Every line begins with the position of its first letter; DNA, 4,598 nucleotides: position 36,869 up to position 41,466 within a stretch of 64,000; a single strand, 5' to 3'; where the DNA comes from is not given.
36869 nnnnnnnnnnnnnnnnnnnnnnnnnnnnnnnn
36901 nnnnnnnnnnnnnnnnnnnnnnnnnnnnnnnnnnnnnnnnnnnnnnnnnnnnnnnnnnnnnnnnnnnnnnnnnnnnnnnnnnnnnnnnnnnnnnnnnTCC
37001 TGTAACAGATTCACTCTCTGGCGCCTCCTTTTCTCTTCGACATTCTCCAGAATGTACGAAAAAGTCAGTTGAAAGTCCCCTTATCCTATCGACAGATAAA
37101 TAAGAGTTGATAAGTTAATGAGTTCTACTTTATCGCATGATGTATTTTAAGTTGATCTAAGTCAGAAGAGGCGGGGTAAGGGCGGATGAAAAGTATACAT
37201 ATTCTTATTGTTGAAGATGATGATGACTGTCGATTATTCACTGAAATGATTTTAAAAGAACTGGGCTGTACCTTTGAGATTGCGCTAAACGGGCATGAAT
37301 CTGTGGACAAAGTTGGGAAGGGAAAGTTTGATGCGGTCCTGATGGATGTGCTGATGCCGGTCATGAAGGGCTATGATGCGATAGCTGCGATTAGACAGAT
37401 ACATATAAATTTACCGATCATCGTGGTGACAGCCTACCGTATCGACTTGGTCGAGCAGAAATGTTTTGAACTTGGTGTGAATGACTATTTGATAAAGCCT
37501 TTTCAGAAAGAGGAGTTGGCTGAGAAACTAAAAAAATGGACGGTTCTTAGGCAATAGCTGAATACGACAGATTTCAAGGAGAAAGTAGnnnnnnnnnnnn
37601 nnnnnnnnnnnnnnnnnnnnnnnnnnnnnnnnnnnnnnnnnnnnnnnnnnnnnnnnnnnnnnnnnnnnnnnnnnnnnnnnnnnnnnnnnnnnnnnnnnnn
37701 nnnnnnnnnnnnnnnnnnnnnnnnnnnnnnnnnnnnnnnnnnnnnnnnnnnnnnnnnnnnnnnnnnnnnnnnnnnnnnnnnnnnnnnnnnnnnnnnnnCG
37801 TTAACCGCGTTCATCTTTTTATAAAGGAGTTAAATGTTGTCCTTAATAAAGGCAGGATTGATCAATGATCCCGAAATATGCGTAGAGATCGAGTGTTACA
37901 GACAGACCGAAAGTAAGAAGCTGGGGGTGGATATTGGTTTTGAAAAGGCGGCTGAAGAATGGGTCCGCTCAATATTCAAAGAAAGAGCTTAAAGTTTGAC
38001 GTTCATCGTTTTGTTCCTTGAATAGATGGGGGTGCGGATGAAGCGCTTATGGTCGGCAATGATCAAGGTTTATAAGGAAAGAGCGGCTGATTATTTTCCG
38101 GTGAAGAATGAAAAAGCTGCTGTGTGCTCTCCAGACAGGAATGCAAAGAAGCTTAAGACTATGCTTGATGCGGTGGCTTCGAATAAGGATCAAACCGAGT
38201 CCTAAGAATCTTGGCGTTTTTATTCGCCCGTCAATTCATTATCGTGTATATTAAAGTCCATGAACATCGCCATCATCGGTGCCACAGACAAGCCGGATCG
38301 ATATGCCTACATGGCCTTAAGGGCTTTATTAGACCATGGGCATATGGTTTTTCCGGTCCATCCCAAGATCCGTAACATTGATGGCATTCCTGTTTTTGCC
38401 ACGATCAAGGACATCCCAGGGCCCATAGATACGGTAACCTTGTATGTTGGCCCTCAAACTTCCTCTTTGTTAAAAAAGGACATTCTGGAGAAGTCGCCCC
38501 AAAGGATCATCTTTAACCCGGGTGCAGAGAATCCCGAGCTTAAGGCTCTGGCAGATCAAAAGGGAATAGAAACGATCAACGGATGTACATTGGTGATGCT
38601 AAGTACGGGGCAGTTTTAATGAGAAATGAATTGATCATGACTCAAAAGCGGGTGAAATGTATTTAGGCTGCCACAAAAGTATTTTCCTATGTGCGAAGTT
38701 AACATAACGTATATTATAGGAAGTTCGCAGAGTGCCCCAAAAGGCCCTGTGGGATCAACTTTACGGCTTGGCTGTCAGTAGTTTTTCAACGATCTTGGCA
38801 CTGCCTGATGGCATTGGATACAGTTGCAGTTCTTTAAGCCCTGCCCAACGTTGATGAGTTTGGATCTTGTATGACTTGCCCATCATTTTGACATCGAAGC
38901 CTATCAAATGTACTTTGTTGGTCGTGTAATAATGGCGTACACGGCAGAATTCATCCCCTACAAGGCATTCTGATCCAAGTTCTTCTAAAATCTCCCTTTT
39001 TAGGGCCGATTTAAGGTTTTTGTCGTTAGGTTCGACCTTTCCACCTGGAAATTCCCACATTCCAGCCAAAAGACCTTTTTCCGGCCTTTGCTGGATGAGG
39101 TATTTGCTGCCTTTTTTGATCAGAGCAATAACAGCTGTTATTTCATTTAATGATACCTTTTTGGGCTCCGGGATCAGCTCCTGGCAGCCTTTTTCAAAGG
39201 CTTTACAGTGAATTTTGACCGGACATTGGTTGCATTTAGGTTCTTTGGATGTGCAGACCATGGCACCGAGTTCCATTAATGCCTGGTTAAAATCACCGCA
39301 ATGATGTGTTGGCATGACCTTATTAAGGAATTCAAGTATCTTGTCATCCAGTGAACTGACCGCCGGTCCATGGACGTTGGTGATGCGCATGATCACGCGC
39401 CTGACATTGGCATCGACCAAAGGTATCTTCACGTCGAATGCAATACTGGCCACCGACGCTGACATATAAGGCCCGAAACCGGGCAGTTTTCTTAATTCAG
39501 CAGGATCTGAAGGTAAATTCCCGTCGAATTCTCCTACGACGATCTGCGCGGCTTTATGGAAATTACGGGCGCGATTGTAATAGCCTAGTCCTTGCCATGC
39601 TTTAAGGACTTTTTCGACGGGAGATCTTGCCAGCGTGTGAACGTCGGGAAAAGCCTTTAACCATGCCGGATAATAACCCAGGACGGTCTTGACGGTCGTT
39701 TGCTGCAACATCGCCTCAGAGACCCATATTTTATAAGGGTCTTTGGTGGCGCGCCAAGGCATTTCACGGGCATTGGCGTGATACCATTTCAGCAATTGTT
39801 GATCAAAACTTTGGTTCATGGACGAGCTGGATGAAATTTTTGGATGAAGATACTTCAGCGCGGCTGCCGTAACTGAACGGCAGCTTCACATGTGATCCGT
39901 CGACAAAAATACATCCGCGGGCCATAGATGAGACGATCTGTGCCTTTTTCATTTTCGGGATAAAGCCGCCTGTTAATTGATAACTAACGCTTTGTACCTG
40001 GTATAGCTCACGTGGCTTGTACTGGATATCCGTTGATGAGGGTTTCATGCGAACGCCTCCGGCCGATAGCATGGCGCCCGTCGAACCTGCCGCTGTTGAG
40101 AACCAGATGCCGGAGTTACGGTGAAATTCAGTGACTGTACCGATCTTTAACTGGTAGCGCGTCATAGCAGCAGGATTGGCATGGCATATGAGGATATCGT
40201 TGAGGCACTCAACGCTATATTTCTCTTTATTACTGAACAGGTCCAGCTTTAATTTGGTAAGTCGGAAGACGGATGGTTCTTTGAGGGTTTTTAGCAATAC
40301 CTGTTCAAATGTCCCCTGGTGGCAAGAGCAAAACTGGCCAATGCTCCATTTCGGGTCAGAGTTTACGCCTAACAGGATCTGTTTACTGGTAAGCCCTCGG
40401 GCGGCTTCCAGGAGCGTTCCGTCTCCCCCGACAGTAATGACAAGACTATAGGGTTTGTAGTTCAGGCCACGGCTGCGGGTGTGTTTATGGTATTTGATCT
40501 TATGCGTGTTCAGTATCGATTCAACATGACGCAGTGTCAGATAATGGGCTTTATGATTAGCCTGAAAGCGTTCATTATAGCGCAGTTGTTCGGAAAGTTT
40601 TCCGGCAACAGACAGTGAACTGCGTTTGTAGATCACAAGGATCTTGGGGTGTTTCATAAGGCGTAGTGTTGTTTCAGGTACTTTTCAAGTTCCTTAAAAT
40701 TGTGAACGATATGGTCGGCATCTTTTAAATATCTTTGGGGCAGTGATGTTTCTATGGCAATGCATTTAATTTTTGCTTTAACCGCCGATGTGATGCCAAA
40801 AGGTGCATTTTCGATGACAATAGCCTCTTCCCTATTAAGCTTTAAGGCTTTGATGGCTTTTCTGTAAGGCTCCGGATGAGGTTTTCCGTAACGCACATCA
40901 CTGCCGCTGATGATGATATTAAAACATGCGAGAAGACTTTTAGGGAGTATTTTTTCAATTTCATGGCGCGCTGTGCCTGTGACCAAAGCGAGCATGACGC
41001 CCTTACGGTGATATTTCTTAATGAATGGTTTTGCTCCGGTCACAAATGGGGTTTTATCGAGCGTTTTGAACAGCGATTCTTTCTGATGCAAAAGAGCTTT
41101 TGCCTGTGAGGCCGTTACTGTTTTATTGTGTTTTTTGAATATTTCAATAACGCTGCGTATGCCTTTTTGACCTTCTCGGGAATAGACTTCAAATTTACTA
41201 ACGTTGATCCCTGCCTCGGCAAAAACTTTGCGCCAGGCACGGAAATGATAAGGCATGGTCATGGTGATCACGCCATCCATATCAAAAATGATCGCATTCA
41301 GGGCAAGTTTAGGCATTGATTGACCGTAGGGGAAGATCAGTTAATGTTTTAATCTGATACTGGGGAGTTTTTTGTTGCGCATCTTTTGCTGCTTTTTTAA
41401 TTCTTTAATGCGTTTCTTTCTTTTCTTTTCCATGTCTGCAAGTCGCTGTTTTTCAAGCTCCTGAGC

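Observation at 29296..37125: Imperfect direct repeat of about 110 nt brackets the 7.7-kb binding-protein / maturase / exporter / two-component block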

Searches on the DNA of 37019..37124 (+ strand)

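Call 75: search_dna_similar(query=window:37019-37124:+, collection=phages, mode=distant, max_evalue=0.001, max_rows=5)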
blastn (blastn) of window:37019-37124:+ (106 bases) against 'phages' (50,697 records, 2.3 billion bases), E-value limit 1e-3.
No match.

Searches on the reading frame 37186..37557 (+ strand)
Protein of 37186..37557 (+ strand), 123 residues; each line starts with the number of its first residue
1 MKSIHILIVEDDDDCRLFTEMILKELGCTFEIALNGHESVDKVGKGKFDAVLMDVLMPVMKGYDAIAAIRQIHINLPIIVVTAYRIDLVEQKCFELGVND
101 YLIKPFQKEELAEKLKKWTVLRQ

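Call 6: search_protein_families(library=pfam, proteins=[window:37186-37557:+])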
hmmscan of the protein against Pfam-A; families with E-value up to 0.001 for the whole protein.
window:37186-37557:+ (123 aa): 1 family
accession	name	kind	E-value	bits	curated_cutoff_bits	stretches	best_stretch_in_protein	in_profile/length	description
PF00072.30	Response_reg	-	1.8e-25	89.7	30.2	1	6-115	1-110/111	Response regulator receiver domain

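Call 19: search_protein_families(library=ncbifam, proteins=[window:37186-37557:+], max_evalue=0.00001)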
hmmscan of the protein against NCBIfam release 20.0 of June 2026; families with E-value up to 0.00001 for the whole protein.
window:37186-37557:+ (123 aa): 87 families (the best 25 are shown)
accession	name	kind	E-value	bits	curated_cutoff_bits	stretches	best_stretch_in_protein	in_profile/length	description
NF008469.0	PRK11361.1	equivalog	3e-19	69.1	714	1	5-112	6-113/461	acetoacetate metabolism transcriptional regulator AtoC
NF051850.1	RespRegRprY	equivalog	3.8e-19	69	370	1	3-116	4-117/234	response regulator transcription factor RprY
NF008099.0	PRK10841.1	equivalog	1.7e-18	65.8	920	1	3-118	824-939/949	two-component system sensor histidine kinase RcsC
NF008318.0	PRK11107.1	equivalog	2e-18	65.9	890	1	3-119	667-785/920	two-component sensor histidine kinase BarA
TIGR01387.1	cztR_silR_copR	subfamily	2.8e-18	66.4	279.2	1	6-117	1-112/218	heavy metal response regulator transcription factor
NF033120.0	vanR_FM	exception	1.4e-17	64.1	460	1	1-114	1-113/231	vancomycin resistance response regulator transcription factor, VanR-F/VanR-M family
NF045991.1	RespRegCtrARhodob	equivalog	2.2e-17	63.6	350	1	5-116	2-113/224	response regulator transcription factor CtrA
NF041733.1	resp_reg_CseB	equivalog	5.7e-17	61.8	350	1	5-116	2-112/228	two-component system response regulator CseB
NF011874.0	PRK15347.1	equivalog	2.1e-16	59.2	852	1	3-116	690-807/921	two component system sensor kinase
NF045944.1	ResRegRpaBCyano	equivalog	2.6e-16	59.7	330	1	7-116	1-109/229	response regulator transcription factor RpaB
NF008199.0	PRK10955.1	equivalog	3.7e-16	59.8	341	1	5-116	3-112/232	envelope stress response regulator transcription factor CpxR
NF012227.0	AdeR_RR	equivalog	9e-16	58.1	340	1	4-116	12-123/239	efflux system response regulator transcription factor AdeR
NF040689.1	MtrAB_MtrA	equivalog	1e-15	57.7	300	1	6-116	1-110/219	MtrAB system response regulator MtrA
TIGR01818.1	ntrC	equivalog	1.3e-15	57.2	558.6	1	6-111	1-106/463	nitrogen regulation protein NR(I)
NF007969.0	PRK10693.1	equivalog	1.4e-15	57.2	329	1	5-108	9-112/337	two-component system response regulator RssB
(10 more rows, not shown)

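Call 61: find_homologous_proteins(query=window:37186-37557:+, max_evalue=1e-15)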
Query window:37186-37557:+ (123 aa): 5 proteins with E <= 1e-15 among 112 candidates.
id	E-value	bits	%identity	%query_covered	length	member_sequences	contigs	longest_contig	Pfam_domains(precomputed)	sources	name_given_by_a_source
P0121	9.9e-75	266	100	100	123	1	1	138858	PF00072.31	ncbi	-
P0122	4.2e-42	161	63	93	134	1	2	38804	PF00072.31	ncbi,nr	ncbi:MAG: response regulator [Candidatus Omnitrophica bacterium]|nr:response regulator [Candidatus O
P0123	1.8e-37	146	54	100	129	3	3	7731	PF00072.31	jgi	jgi:CheY-like chemotaxis protein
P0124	1.4e-31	127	55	93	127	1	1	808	PF00072.31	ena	-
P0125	8.3e-28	115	47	95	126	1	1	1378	PF00072.31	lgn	-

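Call 62: find_encoding_contigs(protein=P0122, flank=10000, max_places=2)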
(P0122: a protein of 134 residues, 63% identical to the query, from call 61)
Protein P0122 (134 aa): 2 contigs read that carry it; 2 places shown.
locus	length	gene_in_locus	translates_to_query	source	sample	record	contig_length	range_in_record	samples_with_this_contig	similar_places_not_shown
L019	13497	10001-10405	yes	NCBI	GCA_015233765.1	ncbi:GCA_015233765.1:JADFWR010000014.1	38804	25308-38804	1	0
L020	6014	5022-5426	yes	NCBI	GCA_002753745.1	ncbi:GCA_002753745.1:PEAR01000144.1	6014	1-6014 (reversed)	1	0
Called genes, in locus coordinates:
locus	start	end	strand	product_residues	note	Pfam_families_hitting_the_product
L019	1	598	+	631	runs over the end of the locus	PF01512:Complex1_51K, PF10589:NADH_4Fe-4S, PF12837:Fer4_6 (faint), PF00037:Fer4 (weak), PF12838:Fer4_7 (weak), PF13237:Fer4_10 (weak), PF00037:Fer4 (weak)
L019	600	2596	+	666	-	PF00111:Fer2 (weak), PF13510:Fer2_4, PF10588:NADH-G_4Fe-4S_3, PF12838:Fer4_7, PF22117:Fer4_Nqo3 (weak), PF02906:Fe_hyd_lg_C, PF02256:Fe_hyd_SSU, PF01257:2Fe-2S_thioredx, +1 more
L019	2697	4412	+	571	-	PF12797:Fer4_2 (faint), PF12838:Fer4_7, PF13187:Fer4_9, PF13237:Fer4_10, PF00037:Fer4 (weak), PF02906:Fe_hyd_lg_C, PF04060:FeS, PF13188:PAS_8 (weak), +2 more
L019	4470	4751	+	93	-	PF05015:HigB-like_toxin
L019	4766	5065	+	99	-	PF01381:HTH_3, PF12844:HTH_19 (weak)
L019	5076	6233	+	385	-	PF13672:PP2C_2 (faint), PF07228:SpoIIE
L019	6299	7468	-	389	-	-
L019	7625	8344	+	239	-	PF00535:Glycos_transf_2, PF13641:Glyco_tranf_2_3 (faint)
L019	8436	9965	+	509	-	PF00989:PAS (faint), PF08448:PAS_4, PF13188:PAS_8 (faint), PF13426:PAS_9 (faint), PF08448:PAS_4 (weak), PF00512:HisKA, PF02518:HATPase_c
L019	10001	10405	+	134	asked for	PF00072:Response_reg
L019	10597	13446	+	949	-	PF25046:DUF7790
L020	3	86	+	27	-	?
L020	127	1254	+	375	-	PF13672:PP2C_2 (faint), PF07228:SpoIIE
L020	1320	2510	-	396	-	-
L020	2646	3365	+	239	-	PF00535:Glycos_transf_2, PF13641:Glyco_tranf_2_3 (faint)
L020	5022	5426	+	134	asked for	PF00072:Response_reg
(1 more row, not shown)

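Call 63: find_encoding_contigs(protein=P0123, flank=10000, max_places=3)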
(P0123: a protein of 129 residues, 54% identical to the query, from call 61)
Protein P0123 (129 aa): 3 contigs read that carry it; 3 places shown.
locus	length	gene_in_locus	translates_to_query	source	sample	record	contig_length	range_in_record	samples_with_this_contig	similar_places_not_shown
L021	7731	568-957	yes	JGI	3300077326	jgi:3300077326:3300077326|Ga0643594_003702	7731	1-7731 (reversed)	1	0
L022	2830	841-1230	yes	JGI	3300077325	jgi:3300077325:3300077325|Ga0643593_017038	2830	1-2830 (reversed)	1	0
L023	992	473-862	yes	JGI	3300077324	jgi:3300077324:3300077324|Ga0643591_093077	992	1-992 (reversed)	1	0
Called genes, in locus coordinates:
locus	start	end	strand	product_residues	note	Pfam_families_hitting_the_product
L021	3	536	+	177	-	?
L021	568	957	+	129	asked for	PF00072:Response_reg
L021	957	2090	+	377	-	PF00072:Response_reg, PF00512:HisKA, PF02518:HATPase_c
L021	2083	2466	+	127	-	PF00072:Response_reg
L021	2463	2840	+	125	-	PF00072:Response_reg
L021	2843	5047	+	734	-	PF01590:GAF (weak), PF13188:PAS_8 (faint), PF08448:PAS_4 (weak), PF00989:PAS, PF08448:PAS_4, PF13426:PAS_9 (weak), PF00512:HisKA, PF02518:HATPase_c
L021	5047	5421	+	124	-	PF00072:Response_reg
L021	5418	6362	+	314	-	PF00196:GerE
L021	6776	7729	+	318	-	?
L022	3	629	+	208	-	PF00512:HisKA, PF02518:HATPase_c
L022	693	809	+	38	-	PF02518:HATPase_c (weak)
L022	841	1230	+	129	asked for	PF00072:Response_reg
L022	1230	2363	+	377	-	PF00072:Response_reg, PF00512:HisKA, PF02518:HATPase_c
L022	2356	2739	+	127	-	PF00072:Response_reg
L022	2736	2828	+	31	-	?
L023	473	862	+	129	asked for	PF00072:Response_reg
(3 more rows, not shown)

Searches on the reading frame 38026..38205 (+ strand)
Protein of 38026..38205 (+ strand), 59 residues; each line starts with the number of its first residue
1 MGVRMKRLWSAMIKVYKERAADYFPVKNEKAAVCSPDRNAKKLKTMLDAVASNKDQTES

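Call 26: search_protein_families(library=pfam, proteins=[window:38026-38205:+], max_evalue=0.01)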
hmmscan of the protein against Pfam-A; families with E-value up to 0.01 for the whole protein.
window:38026-38205:+ (59 aa): 0 families

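Call 65: search_protein_families(library=ncbifam, proteins=[window:38026-38205:+], max_evalue=1)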
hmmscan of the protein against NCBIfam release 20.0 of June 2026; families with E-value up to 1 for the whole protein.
window:38026-38205:+ (59 aa): 1 family
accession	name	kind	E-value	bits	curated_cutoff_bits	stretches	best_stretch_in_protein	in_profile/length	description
NF003467.0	PRK05092.1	equivalog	0.023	12.4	959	1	9-57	881-929/940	[protein-PII] uridylyltransferase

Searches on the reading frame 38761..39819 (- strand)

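Call 6: search_protein_families(library=pfam, proteins=[window:38761-39819:-])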
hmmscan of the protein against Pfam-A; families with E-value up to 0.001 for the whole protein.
window:38761-39819:- (352 aa): 4 families
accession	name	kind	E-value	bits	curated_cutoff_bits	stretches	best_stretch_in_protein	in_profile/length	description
PF14815.12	NUDIX_4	-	4.3e-23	81.7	35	1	230-345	2-112/113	NUDIX domain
PF00730.31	HhH-GPD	-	5.1e-19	69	26.2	1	33-159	1-100/108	HhH-GPD superfamily base excision DNA repair protein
PF00293.34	NUDIX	-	3e-11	43.9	21.1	1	229-343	5-130/134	NUDIX domain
PF22327.2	Nudt16-like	-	6.4e-05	23.4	27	1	253-297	33-80/161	U8 snoRNA-decapping enzyme-like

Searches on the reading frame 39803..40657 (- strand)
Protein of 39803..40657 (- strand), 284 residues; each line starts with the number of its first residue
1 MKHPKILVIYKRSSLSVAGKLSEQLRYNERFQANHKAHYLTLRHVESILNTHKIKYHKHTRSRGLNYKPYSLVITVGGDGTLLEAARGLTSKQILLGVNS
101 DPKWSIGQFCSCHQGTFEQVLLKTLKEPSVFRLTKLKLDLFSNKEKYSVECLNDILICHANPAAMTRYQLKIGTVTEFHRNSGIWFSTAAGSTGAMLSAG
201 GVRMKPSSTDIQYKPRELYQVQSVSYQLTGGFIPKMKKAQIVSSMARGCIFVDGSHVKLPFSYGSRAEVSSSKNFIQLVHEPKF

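Call 51: search_protein_families(library=pfam, proteins=[window:39803-40657:-], max_evalue=0.01)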
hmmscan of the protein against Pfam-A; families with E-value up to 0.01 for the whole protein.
window:39803-40657:- (284 aa): 3 families
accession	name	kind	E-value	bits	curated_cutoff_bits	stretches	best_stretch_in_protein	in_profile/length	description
PF01513.26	NAD_kinase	-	3.4e-05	24.6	25.5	1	68-100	71-104/130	ATP-NAD kinase N-terminal domain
PF20143.4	NAD_kinase_C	-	5.2e-05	23.4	23.7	1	152-279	1-124/126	ATP-NAD kinase C-terminal domain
PF00781.29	DAGK_cat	-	0.00026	21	23.6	1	48-97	32-85/125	Diacylglycerol kinase catalytic domain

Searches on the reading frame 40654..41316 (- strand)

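Call 51: search_protein_families(library=pfam, proteins=[window:40654-41316:-], max_evalue=0.01)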
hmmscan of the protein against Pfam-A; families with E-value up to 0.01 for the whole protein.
window:40654-41316:- (220 aa): 3 families
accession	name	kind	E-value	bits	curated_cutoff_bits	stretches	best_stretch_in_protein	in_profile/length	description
PF13419.12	HAD_2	-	1.2e-27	97.6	23.8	1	9-188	1-178/178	Haloacid dehalogenase-like hydrolase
PF00702.32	Hydrolase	-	5.6e-26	92.5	26.4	1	7-181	2-190/191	haloacid dehalogenase-like hydrolase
PF12710.13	HAD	-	0.00012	23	27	1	9-162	1-161/189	haloacid dehalogenase-like hydrolase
